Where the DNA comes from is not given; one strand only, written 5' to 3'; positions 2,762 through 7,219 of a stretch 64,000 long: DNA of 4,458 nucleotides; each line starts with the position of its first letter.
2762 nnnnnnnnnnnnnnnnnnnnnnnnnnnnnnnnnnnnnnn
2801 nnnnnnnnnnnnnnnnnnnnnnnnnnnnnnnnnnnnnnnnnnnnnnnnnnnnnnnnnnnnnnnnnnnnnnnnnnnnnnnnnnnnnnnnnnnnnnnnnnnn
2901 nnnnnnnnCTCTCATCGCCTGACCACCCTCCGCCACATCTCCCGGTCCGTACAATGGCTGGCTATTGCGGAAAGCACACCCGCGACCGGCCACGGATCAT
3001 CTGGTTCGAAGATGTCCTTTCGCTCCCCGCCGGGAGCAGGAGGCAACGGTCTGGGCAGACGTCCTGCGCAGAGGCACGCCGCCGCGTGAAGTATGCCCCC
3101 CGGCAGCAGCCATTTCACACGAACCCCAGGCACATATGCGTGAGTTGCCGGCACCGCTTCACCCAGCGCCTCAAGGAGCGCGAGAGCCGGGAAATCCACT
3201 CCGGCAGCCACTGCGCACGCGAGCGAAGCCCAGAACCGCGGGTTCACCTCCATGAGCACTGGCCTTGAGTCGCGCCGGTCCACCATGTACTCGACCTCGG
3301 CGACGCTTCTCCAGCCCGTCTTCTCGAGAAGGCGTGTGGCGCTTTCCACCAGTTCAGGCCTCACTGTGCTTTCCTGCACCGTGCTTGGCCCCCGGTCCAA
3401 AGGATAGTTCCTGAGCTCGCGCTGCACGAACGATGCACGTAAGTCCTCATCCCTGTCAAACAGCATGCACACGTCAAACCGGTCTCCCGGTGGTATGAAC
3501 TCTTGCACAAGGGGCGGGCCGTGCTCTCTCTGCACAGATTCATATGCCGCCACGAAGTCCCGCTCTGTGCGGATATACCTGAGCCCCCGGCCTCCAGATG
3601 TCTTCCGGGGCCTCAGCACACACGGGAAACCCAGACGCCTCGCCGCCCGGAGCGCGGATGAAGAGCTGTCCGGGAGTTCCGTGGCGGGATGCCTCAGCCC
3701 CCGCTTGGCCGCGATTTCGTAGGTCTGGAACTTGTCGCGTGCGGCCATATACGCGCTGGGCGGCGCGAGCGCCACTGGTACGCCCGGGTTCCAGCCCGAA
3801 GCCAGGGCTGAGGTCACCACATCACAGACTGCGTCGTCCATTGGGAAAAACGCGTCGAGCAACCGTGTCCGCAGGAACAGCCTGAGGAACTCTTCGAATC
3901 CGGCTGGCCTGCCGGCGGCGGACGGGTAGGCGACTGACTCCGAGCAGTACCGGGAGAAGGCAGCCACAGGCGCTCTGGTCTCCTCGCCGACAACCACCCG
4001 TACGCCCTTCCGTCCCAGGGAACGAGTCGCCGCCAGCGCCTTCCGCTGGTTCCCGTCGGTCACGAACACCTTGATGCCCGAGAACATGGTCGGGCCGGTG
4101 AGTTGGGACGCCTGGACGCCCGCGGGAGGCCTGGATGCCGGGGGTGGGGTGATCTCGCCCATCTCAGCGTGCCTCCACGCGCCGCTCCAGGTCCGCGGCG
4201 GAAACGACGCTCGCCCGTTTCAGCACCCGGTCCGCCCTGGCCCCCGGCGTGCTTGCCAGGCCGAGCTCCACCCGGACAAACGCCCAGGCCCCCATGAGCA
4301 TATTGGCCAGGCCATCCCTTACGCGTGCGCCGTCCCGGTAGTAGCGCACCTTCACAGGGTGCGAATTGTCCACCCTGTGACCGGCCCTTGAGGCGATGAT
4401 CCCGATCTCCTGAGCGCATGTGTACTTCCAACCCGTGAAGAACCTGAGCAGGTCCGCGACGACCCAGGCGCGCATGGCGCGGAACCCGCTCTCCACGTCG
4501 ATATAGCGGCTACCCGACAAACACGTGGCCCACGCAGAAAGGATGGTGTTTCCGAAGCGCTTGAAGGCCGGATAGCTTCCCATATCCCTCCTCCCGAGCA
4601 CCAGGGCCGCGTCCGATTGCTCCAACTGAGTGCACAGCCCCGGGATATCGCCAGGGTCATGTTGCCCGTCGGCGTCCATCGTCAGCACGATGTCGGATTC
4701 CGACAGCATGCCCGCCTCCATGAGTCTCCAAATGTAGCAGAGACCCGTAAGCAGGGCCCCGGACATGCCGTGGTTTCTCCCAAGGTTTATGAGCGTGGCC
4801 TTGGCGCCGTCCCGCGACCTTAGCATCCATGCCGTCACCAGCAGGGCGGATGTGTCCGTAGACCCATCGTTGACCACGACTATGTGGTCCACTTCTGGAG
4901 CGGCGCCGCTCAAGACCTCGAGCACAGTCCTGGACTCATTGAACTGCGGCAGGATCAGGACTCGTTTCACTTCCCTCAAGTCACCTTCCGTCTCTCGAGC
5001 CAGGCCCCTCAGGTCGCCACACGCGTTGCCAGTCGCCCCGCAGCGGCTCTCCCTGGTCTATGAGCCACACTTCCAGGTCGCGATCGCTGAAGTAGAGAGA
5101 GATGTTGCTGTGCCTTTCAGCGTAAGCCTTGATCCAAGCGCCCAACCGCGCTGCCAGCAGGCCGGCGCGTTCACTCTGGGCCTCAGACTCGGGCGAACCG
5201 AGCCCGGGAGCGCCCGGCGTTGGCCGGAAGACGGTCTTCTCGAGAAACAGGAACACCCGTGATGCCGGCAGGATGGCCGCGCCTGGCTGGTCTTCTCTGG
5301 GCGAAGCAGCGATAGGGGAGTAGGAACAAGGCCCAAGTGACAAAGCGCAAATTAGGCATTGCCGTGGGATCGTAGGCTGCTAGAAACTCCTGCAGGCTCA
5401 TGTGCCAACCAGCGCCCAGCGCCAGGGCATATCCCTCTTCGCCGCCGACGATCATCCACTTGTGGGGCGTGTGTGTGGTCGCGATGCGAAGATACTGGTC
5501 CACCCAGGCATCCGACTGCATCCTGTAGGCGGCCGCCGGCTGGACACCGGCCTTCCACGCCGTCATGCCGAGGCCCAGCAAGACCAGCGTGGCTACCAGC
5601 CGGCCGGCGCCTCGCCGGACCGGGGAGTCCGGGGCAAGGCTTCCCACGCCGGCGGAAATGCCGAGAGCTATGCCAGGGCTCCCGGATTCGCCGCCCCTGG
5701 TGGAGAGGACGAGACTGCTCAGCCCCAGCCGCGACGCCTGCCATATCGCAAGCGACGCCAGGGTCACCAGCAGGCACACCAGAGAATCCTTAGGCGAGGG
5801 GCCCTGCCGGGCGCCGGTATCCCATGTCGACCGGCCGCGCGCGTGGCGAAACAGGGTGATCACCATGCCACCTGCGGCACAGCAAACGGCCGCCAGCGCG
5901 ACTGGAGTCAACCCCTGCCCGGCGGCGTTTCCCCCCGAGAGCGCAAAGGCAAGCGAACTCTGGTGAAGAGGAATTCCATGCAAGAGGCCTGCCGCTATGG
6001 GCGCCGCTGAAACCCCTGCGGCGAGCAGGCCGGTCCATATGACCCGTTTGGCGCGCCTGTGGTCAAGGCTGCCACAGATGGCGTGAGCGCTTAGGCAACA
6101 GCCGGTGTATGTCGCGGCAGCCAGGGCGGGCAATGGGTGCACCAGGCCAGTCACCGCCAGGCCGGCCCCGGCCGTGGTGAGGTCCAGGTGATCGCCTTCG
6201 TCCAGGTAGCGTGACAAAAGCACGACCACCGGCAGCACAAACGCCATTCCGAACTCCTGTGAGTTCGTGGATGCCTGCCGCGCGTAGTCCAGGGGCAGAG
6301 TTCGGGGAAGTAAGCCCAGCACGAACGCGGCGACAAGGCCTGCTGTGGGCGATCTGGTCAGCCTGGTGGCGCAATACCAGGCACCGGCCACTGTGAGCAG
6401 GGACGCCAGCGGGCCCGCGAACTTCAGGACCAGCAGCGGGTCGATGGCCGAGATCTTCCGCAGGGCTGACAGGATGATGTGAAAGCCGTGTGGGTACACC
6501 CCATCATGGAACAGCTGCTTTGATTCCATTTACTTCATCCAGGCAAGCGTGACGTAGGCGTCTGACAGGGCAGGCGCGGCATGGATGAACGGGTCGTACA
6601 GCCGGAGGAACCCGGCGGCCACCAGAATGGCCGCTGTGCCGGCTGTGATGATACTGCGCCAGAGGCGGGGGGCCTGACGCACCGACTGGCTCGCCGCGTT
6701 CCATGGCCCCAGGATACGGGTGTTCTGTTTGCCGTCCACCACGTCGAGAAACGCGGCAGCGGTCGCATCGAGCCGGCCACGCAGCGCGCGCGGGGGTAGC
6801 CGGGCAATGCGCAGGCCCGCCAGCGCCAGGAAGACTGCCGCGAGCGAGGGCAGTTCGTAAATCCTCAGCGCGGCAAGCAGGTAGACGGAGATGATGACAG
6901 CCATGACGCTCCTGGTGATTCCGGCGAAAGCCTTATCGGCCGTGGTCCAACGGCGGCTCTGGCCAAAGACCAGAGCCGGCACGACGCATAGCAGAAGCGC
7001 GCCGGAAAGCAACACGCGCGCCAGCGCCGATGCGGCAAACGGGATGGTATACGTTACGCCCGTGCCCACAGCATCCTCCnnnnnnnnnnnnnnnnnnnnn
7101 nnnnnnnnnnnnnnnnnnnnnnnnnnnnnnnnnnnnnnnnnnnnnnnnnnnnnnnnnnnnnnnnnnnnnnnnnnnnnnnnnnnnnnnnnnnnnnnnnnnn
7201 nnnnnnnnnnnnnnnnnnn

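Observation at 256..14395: Pel-like exopolysaccharide island with a non-canonical accessory and regulatory gene set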

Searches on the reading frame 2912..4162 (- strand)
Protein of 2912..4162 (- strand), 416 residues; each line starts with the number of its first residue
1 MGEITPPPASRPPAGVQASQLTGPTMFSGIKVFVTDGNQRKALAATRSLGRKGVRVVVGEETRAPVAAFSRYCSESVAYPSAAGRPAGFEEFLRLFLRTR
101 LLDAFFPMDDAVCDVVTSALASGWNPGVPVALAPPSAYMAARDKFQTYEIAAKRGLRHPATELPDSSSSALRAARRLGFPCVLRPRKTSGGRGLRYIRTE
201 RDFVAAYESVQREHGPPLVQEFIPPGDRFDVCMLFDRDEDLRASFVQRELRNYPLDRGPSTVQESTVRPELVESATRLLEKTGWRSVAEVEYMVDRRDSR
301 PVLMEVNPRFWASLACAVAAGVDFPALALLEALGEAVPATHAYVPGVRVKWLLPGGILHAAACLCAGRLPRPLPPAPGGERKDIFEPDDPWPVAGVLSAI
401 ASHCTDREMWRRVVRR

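Call 4: search_protein_families(library=pfam, proteins=[window:2912-4162:-], max_evalue=0.01)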
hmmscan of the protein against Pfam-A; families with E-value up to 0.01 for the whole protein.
window:2912-4162:- (416 aa): 5 families
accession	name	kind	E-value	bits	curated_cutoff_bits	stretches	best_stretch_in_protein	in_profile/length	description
PF02786.22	CPSase_L_D2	-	4.1e-13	49.8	19.8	1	163-335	23-206/211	Carbamoyl-phosphate synthase L chain, ATP binding domain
PF15632.11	ATPgrasp_Ter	-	2e-10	41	29.1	1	257-352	35-128/131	ATP-grasp in the biosynthetic pathway with Ter operon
PF02655.19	ATP-grasp_3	-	2.5e-09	37.9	23.2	1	141-312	1-159/160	ATP-grasp domain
PF02222.28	ATP-grasp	-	9.5e-05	22.6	27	1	154-224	6-77/179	ATP-grasp domain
PF13535.11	ATP-grasp_4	-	0.0047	17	27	0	178-213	2-37/160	ATP-grasp domain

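Call 6: search_protein_families(library=ncbifam, proteins=[window:2912-4162:-], max_evalue=1)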
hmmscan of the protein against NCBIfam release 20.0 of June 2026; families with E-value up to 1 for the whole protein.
window:2912-4162:- (416 aa): 32 families (the best 25 are shown)
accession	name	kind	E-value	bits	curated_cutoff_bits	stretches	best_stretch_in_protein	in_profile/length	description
NF009402.0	PRK12767.1-1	equivalog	7.2e-15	54.6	218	1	127-333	99-299/329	carbamoyl phosphate synthase-like protein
NF009405.0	PRK12767.1-4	equivalog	8.6e-15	54.5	390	1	115-339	84-295/320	carbamoyl phosphate synthase-like protein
NF009554.0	PRK12999.1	equivalog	3.9e-13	48.1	965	1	141-309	117-296/1147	pyruvate carboxylase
NF002563.0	PRK02186.1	subfamily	5e-12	44.9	625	1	133-310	97-277/890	argininosuccinate lyase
NF009404.0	PRK12767.1-3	equivalog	5.6e-11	41.9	316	1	48-337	21-311/344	carbamoyl phosphate synthase-like protein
NF009471.0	PRK12833.1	equivalog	2.9e-10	39.3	686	1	166-336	143-323/467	acetyl-CoA carboxylase biotin carboxylase subunit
TIGR01235.1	pyruv_carbox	equivalog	8e-10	36.8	1114.45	1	142-338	114-322/1143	pyruvate carboxylase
TIGR00768.1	rimK_fam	subfamily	2.9e-09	36.7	143.4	1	132-225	76-172/276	RimK family alpha-L-glutamate ligase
TIGR02712.1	urea_carbox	equivalog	4.2e-09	34.7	1303.85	1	147-311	118-293/1201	urea carboxylase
TIGR02144.1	LysX_arch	equivalog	9.3e-09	34.8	275.6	1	132-227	76-175/281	lysine biosynthesis protein LysX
NF006367.0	PRK08591.1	subfamily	1.4e-08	33.9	597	1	165-313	139-296/451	acetyl-CoA carboxylase biotin carboxylase subunit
NF004085.0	PRK05586.1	equivalog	3.6e-08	32.7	723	1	166-312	140-295/448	acetyl-CoA carboxylase biotin carboxylase subunit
TIGR00514.1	accC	equivalog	6.1e-08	31.9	626.5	1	164-310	138-293/449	acetyl-CoA carboxylase biotin carboxylase subunit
NF010623.0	PRK14016.1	subfamily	1.9e-07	29.6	877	1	140-231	211-302/871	cyanophycin synthetase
NF009406.0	PRK12767.1-5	equivalog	2e-07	30.4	271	1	140-327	110-288/327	carbamoyl phosphate synthase-like protein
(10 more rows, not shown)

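Call 78: search_solved_structures(query=window:2912-4162:-, max_evalue=0.001)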
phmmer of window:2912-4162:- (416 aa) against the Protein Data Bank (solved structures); distinct sequences matched with E-value up to 0.001: 61 (the best 60 are shown).
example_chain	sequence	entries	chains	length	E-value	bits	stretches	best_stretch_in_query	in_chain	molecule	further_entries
1bxr_A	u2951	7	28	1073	2.1e-15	59.8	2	126-328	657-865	CARBAMOYL-PHOSPHATE SYNTHASE | CARBAMOYL PHOSPHATE SYNTHETASE: LARGE SUBUNIT | CARBAMOYL PHOSPHATE SYNTHETASE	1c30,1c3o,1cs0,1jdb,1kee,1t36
1ce8_A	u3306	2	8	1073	2.2e-15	59.7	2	126-328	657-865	PROTEIN (CARBAMOYL-PHOSPHATE SYNTHASE) | carbamoyl phosphate synthetase large chain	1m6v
1a9x_A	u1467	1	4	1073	2.8e-14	56.1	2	126-328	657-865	CARBAMOYL PHOSPHATE SYNTHETASE (LARGE CHAIN)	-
1w93_A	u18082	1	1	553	5.1e-14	55.2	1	168-334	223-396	ACETYL-COENZYME A CARBOXYLASE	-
1w96_A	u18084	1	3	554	5.2e-14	55.2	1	168-334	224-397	ACETYL-COENZYME A CARBOXYLASE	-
5csk_A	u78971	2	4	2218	4.1e-13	52.2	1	168-334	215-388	Acetyl-CoA carboxylase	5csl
2yl2_A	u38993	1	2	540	1.7e-10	43.7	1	169-334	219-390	ACETYL-COA CARBOXYLASE 1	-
3gid_A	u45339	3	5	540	1.7e-10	43.6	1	169-335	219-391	Acetyl-CoA carboxylase 2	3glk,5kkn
4hq6_A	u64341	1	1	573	1.9e-10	43.5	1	169-335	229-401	Acetyl-CoA carboxylase 2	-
2hjw_A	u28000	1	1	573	1.9e-10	43.5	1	169-335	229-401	Acetyl-CoA carboxylase 2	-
3jrw_A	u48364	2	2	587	2e-10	43.4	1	169-335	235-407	Acetyl-CoA carboxylase 2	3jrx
5i6i_A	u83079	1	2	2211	2.9e-10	42.9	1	168-334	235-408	Acetyl-CoA carboxylase-like protein,Acetyl-CoA carboxylase-like protein,Acetyl-CoA carboxy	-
8xkz_C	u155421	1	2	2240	1.6e-09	40.4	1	169-334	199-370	Acetyl-CoA carboxylase 1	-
6g2i_D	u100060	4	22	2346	1.6e-09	40.4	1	169-334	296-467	Acetyl-CoA carboxylase 1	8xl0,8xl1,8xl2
8j4z_E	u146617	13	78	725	1.7e-09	40.4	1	134-341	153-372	Methylcrotonoyl-CoA carboxylase subunit alpha, mitochondrial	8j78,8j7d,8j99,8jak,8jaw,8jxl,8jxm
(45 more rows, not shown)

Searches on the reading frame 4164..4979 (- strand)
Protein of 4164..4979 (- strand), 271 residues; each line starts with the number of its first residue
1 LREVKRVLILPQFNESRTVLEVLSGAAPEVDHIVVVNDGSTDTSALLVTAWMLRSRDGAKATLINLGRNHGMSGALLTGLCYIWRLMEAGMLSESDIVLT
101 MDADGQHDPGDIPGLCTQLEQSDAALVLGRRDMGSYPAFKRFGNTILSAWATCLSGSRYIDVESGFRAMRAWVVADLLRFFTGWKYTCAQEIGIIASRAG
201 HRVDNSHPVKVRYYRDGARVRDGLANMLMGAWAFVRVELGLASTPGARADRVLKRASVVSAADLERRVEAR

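Call 4: search_protein_families(library=pfam, proteins=[window:4164-4979:-], max_evalue=0.01)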
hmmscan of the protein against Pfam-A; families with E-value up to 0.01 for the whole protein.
window:4164-4979:- (271 aa): 1 family
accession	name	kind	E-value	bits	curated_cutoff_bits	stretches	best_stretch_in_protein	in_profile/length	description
PF00535.33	Glycos_transf_2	-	2e-15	57.6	23.3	1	9-140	3-124/168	Glycosyl transferase family 2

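Call 6: search_protein_families(library=ncbifam, proteins=[window:4164-4979:-], max_evalue=1)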
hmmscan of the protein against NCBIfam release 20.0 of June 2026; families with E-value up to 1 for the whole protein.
window:4164-4979:- (271 aa): 11 families
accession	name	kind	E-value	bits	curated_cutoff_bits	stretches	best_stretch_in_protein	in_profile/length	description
NF058614.1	PPMAGASynPpgS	equivalog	2.2e-14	53.4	370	1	8-213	4-198/226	polyprenyl-phospho-N-acetylgalactosaminyl synthase PpgS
TIGR04182.1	glyco_TIGR04182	equivalog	1.3e-10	41.2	325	1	8-205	4-185/293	S-layer glycoprotein N-glycosyltransferase AglJ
NF007986.1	PRK10714.1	equivalog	6e-09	35.3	529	1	8-180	10-175/316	undecaprenyl-phosphate 4-deoxy-4-formamido-L-arabinose transferase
NF041391.1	DPhHxTase_Halo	equivalog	3.3e-08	32.8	375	1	57-177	31-153/213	dolichyl-phosphate hexose transferase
NF047588.1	GlcsyltransPgfSStrep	equivalog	1.1e-05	24.8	500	1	31-171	35-161/308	glycosyltransferase PgfS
TIGR03937.1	PgaC_IcaA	equivalog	7.2e-05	21.9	422.3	1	8-82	49-123/407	poly-beta-1,6-N-acetyl-D-glucosamine synthase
NF010496.0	PRK13915.1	equivalog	0.017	14.2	262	1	8-104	35-126/307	glucosyl-3-phosphoglycerate synthase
NF007482.0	PRK10073.1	equivalog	0.018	14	423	1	17-79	22-80/334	glycosyltransferase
NF045692.1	OglycostaseCruG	equivalog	0.022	13.7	600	1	8-127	45-160/386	2'-O-glycosyltransferase CruG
NF041875.1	EPS_EpsD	equivalog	0.033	13.6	370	1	29-148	29-137/325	exopolysaccharide biosynthesis glycosyltransferase EpsD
TIGR03469.1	HpnB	hypoth_equivalog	0.05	12.6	379.25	1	19-127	63-168/386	hopene-associated glycosyltransferase HpnB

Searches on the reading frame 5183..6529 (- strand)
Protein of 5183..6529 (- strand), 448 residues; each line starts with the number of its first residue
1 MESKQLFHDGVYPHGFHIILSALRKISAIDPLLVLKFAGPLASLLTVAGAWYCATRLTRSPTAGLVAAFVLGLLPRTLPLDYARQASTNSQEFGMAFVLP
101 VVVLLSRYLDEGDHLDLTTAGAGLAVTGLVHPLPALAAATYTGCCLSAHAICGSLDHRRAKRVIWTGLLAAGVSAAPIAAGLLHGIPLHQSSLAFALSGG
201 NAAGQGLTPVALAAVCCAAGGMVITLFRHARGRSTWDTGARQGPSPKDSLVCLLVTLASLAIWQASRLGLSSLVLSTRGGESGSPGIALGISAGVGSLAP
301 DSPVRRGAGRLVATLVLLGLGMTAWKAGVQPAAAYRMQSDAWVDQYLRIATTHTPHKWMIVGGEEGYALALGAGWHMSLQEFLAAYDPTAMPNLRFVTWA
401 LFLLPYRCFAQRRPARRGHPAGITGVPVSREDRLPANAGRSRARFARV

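Call 4: search_protein_families(library=pfam, proteins=[window:5183-6529:-], max_evalue=0.01)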
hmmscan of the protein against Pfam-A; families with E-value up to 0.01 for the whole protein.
window:5183-6529:- (448 aa): 0 families

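Call 6: search_protein_families(library=ncbifam, proteins=[window:5183-6529:-], max_evalue=1)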
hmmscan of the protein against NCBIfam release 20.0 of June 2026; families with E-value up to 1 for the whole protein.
window:5183-6529:- (448 aa): 0 families

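Call 7: search_protein_families(library=pfam, proteins=[window:5183-6529:-], max_evalue=10)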
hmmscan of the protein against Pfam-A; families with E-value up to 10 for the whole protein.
window:5183-6529:- (448 aa): 1 family
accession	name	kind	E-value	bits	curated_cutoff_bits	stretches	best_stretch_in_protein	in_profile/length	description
PF13231.12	PMT_2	-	0.021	15.4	26.1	1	34-177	23-156/160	Dolichyl-phosphate-mannose-protein mannosyltransferase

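Call 38: find_homologous_proteins(query=window:5183-6529:-, max_evalue=0.00001)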
Query window:5183-6529:- (448 aa): 20 proteins with E <= 0.00001 among 8000 candidates.
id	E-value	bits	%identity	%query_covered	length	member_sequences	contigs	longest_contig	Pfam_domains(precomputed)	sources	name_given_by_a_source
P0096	1.3e-292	988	100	100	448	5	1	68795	-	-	-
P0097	3.8e-217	740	87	88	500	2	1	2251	-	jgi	-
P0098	1.7e-147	510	64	88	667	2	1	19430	-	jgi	-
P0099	5.7e-142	492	64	88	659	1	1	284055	PF20176.4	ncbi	-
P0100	1.4e-85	306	42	96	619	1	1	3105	-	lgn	-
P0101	1.4e-81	293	45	87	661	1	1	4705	-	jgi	-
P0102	7.3e-81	290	47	86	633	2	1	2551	-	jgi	-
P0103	1.5e-67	247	40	87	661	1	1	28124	-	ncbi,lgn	-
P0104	1.5e-52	197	37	87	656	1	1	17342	-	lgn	-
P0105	1.6e-52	197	38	87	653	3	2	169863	-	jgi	-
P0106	4.9e-51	192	37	88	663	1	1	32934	-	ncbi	-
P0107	7.8e-51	192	36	86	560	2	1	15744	-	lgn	-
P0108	1.2e-50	191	47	37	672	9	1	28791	-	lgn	-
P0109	1.4e-49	187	37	88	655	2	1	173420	-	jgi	-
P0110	1.6e-48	184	35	97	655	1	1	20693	-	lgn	-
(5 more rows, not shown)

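Call 51: predict_structure(alignment_id=A4)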
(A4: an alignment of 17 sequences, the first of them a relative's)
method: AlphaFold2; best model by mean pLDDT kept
length: 659 residues; sequences in the alignment: 17
mean_pLDDT: 84.4   pTM: 0.85
mean pLDDT of the five models: 84.4, 82.6, 81.8, 81.2, 81.0
residues with pLDDT >= 90: 327; 70-90: 234; 50-70: 56; < 50: 42
segments of 3 or more residues with pLDDT < 50: 104-124, 580-588, 648-659
pLDDT, mean of each block of 10 residues (from residue 1): 91 94 90 92 97 96 96 92 79 70 48 36 62 90 90 77 82 88 91 94 89 93 95 94 89 65 93 97 96 97 94 97 95 97 94 92 84 74 96 91 91 97 87 87 96 84 72 83 83 72 88 87 63 82 90 80 88 73 45 78 94 95 92 89 55 40
secondary structure, 60 per line:
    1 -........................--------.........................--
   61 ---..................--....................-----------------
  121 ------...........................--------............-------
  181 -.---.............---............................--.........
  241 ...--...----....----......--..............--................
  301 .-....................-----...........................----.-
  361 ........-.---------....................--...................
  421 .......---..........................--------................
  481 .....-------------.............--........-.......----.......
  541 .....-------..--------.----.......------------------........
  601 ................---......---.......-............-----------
elements in order: H2-25 H34-58 H64-81 H84-103 H127-153 H162-173 H186-198 H202-229 H232-243 H253-256 H261-266 H269-282 H285-301 H303-322 H328-354 H361-368 H380-399 H402-427 H432-456 H465-485 H499-511 E517-521 H523-529 E534-537 H538-544 E568-574 H593-616 E620-625 E629-635 H637-648

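Call 54: fold_search(model_id=the predicted structure, library=pdb)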
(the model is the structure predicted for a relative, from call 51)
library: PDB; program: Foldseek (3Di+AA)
matches with E <= 10: 436; with E <= 0.001: 21
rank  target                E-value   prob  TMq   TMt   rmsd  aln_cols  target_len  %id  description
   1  7oci_F                9.9e-07  1.00  0.44  0.45  13.1       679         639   11  Cryo-EM structure of yeast Ost6p containing oligosaccharyltransferase complex (released 2022-02-16)
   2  8age_A                3.6e-06  1.00  0.43  0.44  13.5       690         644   11  Structure of yeast oligosaccharylransferase complex with acceptor peptide bound (released 2022-12-07)
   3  6ezn_F                5.6e-06  1.00  0.44  0.44  13.7       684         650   10  Cryo-EM structure of the yeast oligosaccharyltransferase (OST) complex (released 2018-01-17)
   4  7zli_A                8.4e-06  1.00  0.40  0.40  10.4       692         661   10  Cryo-EM structure of C-mannosyltransferase CeDPY19, in complex with Dol25-P-Man and bound to CMT2-Fab and anti-Fab nan (released 2023-01-11)
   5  7zlg_A                2.0e-05  1.00  0.37  0.37  11.1       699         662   10  Cryo-EM structure of C-mannosyltransferase CeDPY19, in complex with acceptor peptide and bound to CMT2-Fab and anti-Fa (released 2023-01-11)
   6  6s7t_A                2.6e-05  1.00  0.40  0.38  10.9       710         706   11  Cryo-EM structure of human oligosaccharyltransferase complex OST-B (released 2019-12-18)
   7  8agb_A                2.9e-05  1.00  0.44  0.44  14.0       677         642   10  Structure of yeast oligosaccharylransferase complex with lipid-linked oligosaccharide bound (released 2022-12-07)
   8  8pn9_A                3.0e-05  1.00  0.41  0.41   9.2       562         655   13  Structure of human oligosaccharyltransferase OST-A complex bound to NGI-1 (released 2024-05-08)
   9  8agc_A                4.4e-05  1.00  0.44  0.42  11.9       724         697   10  Structure of yeast oligosaccharylransferase complex with lipid-linked oligosaccharide and non-acceptor peptide bound (released 2022-12-07)
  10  8b6l_I                6.1e-05  1.00  0.41  0.40   9.2       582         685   10  Subtomogram average of the human Sec61-TRAP-OSTA-translocon (released 2022-12-07)
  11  6c26_A                6.6e-05  1.00  0.40  0.41  14.8       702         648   10  The Cryo-EM structure of a eukaryotic oligosaccharyl transferase complex (released 2018-01-31)
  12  6gxc_A                6.9e-05  1.00  0.41  0.39   9.2       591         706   10  Bacterial oligosaccharyltransferase PglB in complex with an inhibitory peptide and a reactive lipid-linked oligosaccha (released 2018-11-14)
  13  7zlh_A                6.9e-05  1.00  0.39  0.39  10.2       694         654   11  Cryo-EM structure of C-mannosyltransferase CeDPY19, in apo state, bound to CMT2-Fab and anti-Fab nanobody (released 2023-01-11)
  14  8if8_B                9.8e-05  1.00  0.44  0.46  12.7       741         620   12  Arabinosyltransferase AftA (released 2023-05-31)
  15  5ogl_A                1.1e-04  1.00  0.41  0.39   9.9       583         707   10  Structure of bacterial oligosaccharyltransferase PglB in complex with an acceptor peptide and an lipid-linked oligosac (released 2017-10-25)
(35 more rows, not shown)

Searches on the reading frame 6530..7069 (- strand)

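Call 4: search_protein_families(library=pfam, proteins=[window:6530-7069:-], max_evalue=0.01)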
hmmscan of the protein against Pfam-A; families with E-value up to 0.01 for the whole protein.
window:6530-7069:- (179 aa): 0 families

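Call 6: search_protein_families(library=ncbifam, proteins=[window:6530-7069:-], max_evalue=1)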
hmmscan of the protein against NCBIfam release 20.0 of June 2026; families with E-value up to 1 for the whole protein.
window:6530-7069:- (179 aa): 0 families

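Call 7: search_protein_families(library=pfam, proteins=[window:6530-7069:-], max_evalue=10)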
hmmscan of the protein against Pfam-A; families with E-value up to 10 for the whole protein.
window:6530-7069:- (179 aa): 1 family
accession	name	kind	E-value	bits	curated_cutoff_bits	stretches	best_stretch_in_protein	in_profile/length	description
PF02417.20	Chromate_transp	-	6.3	7.2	28.6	1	8-93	69-154/166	Chromate transporter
